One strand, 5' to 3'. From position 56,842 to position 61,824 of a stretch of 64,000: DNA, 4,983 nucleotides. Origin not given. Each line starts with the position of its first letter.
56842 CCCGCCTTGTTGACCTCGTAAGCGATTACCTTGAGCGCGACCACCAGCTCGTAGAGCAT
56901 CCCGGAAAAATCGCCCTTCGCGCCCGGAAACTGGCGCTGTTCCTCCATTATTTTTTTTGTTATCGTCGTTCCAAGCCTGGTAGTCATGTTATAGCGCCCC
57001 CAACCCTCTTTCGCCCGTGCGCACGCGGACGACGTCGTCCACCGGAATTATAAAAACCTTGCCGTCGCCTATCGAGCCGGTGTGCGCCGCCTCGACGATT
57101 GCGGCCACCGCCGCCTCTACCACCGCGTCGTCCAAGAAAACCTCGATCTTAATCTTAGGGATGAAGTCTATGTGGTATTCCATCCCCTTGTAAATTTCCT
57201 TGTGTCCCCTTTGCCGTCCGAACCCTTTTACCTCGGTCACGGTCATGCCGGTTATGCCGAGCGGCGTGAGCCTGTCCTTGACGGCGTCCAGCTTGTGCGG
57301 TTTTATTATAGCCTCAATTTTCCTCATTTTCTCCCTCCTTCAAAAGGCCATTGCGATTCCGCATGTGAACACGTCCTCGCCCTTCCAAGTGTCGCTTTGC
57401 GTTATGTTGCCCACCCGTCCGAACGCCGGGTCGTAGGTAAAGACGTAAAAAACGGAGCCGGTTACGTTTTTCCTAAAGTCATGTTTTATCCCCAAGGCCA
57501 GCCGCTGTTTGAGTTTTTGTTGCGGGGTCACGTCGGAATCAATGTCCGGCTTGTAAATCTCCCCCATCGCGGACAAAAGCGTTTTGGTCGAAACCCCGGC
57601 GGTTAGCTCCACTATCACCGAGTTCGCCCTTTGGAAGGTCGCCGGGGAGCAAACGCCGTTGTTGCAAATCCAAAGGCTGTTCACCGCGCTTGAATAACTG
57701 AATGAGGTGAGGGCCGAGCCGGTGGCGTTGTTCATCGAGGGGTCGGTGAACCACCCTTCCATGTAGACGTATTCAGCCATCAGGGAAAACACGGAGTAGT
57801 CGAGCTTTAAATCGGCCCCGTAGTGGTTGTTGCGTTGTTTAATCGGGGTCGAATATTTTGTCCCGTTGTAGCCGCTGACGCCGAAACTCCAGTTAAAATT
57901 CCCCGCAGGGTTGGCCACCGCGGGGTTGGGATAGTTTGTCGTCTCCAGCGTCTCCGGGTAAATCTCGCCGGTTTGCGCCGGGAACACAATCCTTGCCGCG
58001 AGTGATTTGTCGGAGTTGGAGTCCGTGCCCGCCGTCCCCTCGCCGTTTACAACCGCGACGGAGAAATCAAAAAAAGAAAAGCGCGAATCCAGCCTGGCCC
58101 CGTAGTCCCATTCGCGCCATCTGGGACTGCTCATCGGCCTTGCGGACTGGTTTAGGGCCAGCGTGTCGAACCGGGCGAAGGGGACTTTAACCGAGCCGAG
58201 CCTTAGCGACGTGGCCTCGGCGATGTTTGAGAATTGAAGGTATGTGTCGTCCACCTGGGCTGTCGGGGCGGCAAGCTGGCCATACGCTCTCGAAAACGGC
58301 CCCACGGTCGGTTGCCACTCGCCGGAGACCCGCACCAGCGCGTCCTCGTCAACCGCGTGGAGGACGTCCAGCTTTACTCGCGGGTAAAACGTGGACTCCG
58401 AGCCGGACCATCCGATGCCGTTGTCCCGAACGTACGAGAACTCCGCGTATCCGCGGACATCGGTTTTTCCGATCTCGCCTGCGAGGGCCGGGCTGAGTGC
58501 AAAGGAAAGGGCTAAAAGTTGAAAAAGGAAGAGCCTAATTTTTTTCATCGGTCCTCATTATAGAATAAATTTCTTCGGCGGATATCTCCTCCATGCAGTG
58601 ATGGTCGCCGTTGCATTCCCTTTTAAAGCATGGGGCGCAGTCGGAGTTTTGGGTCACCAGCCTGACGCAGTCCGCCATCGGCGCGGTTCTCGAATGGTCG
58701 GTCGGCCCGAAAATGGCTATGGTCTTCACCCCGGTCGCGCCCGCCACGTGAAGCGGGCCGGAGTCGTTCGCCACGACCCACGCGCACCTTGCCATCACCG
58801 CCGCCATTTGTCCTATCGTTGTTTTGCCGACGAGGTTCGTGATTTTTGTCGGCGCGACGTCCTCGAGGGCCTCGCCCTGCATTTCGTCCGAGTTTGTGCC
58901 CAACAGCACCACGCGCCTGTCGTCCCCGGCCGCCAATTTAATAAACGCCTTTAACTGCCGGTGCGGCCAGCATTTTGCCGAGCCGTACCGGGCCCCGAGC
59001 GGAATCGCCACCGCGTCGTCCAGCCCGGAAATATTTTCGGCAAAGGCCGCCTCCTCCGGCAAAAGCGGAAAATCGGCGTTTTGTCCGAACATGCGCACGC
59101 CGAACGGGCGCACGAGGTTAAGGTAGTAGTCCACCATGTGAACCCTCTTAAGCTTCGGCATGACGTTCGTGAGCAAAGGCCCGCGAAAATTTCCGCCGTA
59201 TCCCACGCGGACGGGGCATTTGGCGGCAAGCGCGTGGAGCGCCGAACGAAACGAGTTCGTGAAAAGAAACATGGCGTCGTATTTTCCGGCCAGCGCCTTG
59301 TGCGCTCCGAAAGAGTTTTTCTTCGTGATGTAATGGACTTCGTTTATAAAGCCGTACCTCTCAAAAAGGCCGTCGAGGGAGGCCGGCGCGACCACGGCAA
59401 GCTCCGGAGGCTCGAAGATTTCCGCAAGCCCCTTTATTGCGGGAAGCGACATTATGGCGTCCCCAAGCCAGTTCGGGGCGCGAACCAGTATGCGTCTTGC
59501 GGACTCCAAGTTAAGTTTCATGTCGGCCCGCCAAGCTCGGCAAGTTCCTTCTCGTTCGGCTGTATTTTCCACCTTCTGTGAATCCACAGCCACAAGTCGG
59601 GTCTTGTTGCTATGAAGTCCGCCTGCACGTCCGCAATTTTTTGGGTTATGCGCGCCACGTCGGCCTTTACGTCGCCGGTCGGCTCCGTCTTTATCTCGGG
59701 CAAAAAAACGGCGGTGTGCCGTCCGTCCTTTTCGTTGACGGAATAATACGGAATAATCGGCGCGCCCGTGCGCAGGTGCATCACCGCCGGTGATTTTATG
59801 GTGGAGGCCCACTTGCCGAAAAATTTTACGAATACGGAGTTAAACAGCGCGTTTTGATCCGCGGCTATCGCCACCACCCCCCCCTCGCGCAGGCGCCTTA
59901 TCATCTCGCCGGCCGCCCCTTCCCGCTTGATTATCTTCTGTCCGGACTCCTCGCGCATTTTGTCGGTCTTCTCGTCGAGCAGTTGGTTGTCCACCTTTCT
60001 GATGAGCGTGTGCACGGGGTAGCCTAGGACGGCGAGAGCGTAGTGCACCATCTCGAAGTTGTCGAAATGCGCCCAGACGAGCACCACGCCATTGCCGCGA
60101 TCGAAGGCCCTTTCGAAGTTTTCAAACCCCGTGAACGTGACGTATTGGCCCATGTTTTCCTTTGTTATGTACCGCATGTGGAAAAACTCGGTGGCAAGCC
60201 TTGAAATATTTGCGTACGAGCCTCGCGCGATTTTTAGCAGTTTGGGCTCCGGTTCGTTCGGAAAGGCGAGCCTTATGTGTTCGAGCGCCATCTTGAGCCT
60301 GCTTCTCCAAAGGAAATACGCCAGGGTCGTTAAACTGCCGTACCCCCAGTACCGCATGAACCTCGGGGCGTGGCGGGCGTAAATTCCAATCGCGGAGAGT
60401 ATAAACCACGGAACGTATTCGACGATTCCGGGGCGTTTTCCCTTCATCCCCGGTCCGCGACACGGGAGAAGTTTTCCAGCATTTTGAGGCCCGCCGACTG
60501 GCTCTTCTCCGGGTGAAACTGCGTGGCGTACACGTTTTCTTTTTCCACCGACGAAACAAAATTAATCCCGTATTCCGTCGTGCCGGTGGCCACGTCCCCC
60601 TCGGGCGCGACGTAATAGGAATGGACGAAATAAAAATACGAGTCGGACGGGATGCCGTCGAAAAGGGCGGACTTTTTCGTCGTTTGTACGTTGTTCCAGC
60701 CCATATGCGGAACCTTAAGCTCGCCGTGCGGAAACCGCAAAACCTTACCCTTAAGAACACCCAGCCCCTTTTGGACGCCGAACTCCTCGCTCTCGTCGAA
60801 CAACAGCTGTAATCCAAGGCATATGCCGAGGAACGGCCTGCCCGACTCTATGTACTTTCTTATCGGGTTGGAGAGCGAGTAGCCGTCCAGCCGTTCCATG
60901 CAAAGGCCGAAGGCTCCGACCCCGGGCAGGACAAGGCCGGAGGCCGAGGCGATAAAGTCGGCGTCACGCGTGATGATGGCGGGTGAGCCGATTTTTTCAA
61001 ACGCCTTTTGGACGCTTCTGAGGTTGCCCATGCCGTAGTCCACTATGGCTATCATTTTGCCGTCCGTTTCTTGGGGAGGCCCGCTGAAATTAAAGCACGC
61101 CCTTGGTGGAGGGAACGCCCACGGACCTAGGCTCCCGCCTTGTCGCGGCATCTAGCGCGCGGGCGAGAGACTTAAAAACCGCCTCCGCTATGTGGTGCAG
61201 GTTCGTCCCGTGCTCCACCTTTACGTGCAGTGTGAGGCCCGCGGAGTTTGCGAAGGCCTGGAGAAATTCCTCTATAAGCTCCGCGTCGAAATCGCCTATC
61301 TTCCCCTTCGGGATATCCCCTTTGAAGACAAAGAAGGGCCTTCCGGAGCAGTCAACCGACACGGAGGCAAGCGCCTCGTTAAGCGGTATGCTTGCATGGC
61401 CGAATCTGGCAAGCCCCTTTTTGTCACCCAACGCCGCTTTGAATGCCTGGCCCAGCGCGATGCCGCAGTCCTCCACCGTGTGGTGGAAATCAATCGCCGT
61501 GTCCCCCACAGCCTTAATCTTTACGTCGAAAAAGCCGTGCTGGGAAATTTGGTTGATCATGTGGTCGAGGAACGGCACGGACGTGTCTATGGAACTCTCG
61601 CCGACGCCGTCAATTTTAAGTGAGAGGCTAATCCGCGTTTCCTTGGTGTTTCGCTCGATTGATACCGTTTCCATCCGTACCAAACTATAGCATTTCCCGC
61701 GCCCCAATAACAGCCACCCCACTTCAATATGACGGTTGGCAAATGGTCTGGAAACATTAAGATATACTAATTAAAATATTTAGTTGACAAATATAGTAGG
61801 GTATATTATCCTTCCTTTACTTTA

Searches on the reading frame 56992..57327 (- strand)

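Call 88: search_protein_families(library=pfam, proteins=[window:56992-57327:-], max_evalue=0.01)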
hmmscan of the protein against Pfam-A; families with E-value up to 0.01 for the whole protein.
window:56992-57327:- (112 aa): 1 family
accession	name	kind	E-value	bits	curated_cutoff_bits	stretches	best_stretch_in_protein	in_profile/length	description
PF00543.27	P-II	-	1.1e-31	109.6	25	1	1-106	1-102/102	Nitrogen regulatory protein P-II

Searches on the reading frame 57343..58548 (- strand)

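Call 88: search_protein_families(library=pfam, proteins=[window:57343-58548:-], max_evalue=0.01)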
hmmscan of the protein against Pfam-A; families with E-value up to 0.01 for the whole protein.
window:57343-58548:- (402 aa): 1 family
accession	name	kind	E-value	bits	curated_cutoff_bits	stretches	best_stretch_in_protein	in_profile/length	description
PF07396.17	Porin_O_P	-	0.00057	19.7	20.9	1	95-273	63-255/370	Phosphate-selective porin O and P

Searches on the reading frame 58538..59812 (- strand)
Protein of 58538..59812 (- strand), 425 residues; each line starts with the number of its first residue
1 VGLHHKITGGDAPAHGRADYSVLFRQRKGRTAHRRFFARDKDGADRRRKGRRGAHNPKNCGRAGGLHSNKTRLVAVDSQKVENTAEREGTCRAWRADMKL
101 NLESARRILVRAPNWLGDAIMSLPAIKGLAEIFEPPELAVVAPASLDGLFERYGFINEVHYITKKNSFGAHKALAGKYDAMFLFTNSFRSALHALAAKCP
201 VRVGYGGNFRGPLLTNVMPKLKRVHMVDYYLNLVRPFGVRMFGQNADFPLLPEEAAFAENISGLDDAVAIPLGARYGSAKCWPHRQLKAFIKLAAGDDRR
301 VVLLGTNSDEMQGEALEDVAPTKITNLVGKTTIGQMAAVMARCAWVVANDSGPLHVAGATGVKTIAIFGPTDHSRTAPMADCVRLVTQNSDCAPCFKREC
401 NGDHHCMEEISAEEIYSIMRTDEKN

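Call 88: search_protein_families(library=pfam, proteins=[window:58538-59812:-], max_evalue=0.01)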
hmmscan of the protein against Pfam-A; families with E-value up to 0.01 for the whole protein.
window:58538-59812:- (425 aa): 1 family
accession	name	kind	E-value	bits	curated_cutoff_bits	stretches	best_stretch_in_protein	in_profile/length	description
PF01075.23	Glyco_transf_9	-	8e-42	143.7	22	1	172-401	6-242/247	Glycosyltransferase family 9 (heptosyltransferase)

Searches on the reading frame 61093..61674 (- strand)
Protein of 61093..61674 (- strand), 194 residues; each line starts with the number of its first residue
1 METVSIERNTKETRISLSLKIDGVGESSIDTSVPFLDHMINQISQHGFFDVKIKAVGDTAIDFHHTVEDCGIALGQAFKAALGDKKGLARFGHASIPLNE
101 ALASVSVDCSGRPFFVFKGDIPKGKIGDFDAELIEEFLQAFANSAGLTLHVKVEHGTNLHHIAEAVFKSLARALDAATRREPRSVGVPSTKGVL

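Call 33: find_encoding_contigs(protein=window:61093-61674:-, flank=3000, max_places=10)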
Protein window:61093-61674:- (194 aa): 2 contigs read that carry it; 2 places shown.
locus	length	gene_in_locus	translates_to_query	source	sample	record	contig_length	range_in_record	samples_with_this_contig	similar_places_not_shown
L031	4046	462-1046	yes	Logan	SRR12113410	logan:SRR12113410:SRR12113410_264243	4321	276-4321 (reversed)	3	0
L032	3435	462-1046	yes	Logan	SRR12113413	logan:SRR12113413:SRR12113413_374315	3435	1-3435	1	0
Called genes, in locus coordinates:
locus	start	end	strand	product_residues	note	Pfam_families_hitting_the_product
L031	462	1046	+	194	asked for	PF00475:IGPD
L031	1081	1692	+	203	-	PF00117:GATase, PF01174:SNO (weak)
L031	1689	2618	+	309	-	PF03279:Lip_A_acyltrans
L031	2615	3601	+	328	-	PF01075:Glyco_transf_9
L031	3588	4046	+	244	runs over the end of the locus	?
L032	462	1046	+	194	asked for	PF00475:IGPD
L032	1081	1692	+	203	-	PF00117:GATase, PF01174:SNO (weak)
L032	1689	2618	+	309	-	PF03279:Lip_A_acyltrans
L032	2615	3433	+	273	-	?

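Call 34: find_homologous_proteins(query=window:61093-61674:-, max_evalue=1e-60)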
Query window:61093-61674:- (194 aa): 1477 proteins with E <= 1e-60 among 8000 candidates; the best 120 are listed.
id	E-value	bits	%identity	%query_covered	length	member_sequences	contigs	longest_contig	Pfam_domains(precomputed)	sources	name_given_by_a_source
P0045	7.7e-122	422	100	100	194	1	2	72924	PF00475.25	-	-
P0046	1.1e-101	356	82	100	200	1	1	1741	PF00475.25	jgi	jgi:imidazoleglycerol-phosphate dehydratase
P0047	1.5e-101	356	85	100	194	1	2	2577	PF00475.25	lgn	-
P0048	1.8e-101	355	82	100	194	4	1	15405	PF00475.25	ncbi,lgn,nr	ncbi:MAG: imidazoleglycerol-phosphate dehydratase HisB [Nitrospinae bacterium]|nr:imidazoleglycerol-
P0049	8.3e-101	353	81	100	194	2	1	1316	PF00475.25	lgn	-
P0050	8.7e-101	353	83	100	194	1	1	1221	PF00475.25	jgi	jgi:imidazoleglycerol-phosphate dehydratase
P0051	1.8e-100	352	82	100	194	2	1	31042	PF00475.25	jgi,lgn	jgi:imidazoleglycerol-phosphate dehydratase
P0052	1.0e-93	330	75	100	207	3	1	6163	PF00475.25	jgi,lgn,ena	-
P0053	7.0e-93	327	74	100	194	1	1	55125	PF00475.25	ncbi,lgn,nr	ncbi:MAG: imidazoleglycerol-phosphate dehydratase HisB [Nitrospinae bacterium]|nr:imidazoleglycerol-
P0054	1.0e-92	327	75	100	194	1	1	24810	PF00475.25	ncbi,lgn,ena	-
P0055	6.1e-92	324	72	100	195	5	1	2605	PF00475.25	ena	-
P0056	1.6e-91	323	72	100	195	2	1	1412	PF00475.25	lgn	-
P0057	3.5e-90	319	73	100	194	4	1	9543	PF00475.25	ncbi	ncbi:MAG: imidazoleglycerol-phosphate dehydratase HisB [Nitrospinota bacterium]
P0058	7.0e-90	318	70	100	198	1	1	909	PF00475.25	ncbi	-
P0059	7.8e-87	308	71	100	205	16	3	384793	PF00475.25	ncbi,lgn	-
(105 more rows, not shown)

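Call 35: find_encoding_contigs(protein=P0053, flank=5000, max_places=2)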
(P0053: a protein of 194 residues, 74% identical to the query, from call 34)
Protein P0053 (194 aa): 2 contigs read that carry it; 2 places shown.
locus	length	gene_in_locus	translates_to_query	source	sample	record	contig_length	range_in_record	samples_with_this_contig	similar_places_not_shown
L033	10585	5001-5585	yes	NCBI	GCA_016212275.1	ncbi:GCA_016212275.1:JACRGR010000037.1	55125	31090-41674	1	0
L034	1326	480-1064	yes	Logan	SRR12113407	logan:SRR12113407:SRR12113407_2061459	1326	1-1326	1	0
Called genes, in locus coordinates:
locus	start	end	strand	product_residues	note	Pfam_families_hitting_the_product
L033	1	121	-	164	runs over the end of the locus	PF10543:ORF6N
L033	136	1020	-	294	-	PF03446:NAD_binding_2 (weak), PF03807:F420_oxidored, PF02153:PDH_N, PF20463:PDH_C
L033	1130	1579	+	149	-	PF13428:TPR_14 (faint), PF07719:TPR_2 (faint), PF13432:TPR_16, PF14559:TPR_19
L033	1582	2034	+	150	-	PF01220:DHquinase_II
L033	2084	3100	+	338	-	PF01321:Creatinase_N, PF00557:Peptidase_M24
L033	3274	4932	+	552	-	PF00672:HAMP (faint), PF00015:MCPsignal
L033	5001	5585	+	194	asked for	PF00475:IGPD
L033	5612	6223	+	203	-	PF00117:GATase, PF01174:SNO (weak)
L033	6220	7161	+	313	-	PF03279:Lip_A_acyltrans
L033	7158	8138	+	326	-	PF01075:Glyco_transf_9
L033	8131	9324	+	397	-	-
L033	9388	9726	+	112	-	PF00543:P-II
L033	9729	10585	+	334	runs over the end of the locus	PF00316:FBPase, PF18913:FBPase_C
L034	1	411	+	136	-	?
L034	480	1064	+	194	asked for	PF00475:IGPD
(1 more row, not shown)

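Call 36: find_encoding_contigs(protein=P0048, flank=5000, max_places=2)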
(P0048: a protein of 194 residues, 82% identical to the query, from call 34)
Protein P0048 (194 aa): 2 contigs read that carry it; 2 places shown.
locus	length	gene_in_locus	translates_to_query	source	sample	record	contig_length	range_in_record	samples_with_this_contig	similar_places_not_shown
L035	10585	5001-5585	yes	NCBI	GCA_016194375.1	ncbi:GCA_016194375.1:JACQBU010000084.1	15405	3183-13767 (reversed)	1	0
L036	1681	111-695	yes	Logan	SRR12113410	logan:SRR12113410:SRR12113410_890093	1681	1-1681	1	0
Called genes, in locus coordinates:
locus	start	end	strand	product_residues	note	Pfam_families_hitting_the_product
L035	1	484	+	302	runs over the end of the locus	PF00294:PfkB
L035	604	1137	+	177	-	PF03602:Cons_hypoth95, PF05175:MTS, PF02086:MethyltransfD12 (faint), PF13649:Methyltransf_25 (weak)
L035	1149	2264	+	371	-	PF02646:RmuC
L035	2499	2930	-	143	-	-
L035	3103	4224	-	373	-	PF06559:DCD_N, PF22769:DCD, PF22569:DCD_C, PF22769:DCD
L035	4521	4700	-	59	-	PF12651:RHH_3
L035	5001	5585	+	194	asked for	PF00475:IGPD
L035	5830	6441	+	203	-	PF00117:GATase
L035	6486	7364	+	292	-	PF03279:Lip_A_acyltrans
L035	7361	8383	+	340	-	PF01075:Glyco_transf_9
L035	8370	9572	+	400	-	-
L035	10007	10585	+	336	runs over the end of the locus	PF00316:FBPase, PF18913:FBPase_C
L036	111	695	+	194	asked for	PF00475:IGPD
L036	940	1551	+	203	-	PF00117:GATase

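Call 37: find_encoding_contigs(protein=P0051, flank=5000, max_places=2)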
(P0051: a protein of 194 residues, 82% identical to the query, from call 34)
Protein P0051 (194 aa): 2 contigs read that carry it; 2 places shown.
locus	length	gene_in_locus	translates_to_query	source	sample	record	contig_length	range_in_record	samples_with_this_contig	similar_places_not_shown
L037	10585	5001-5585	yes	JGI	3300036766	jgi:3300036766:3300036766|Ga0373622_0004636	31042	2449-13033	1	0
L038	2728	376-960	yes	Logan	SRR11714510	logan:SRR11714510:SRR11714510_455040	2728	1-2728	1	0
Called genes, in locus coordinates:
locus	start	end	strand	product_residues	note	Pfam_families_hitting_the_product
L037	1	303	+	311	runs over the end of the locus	PF00294:PfkB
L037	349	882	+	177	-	PF03602:Cons_hypoth95, PF05175:MTS, PF02086:MethyltransfD12 (faint)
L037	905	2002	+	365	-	PF02646:RmuC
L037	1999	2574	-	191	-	PF03352:Adenine_glyco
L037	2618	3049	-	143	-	-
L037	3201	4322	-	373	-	PF06559:DCD_N, PF22769:DCD, PF22569:DCD_C, PF22769:DCD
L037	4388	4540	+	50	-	-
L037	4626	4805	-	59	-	PF12651:RHH_3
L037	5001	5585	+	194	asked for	PF00475:IGPD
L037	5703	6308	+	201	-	PF00117:GATase, PF01174:SNO (weak)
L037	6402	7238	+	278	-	PF03279:Lip_A_acyltrans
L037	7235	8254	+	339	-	PF01075:Glyco_transf_9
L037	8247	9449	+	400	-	-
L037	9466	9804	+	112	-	PF00543:P-II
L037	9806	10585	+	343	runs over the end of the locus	PF00316:FBPase, PF18913:FBPase_C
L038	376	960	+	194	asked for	PF00475:IGPD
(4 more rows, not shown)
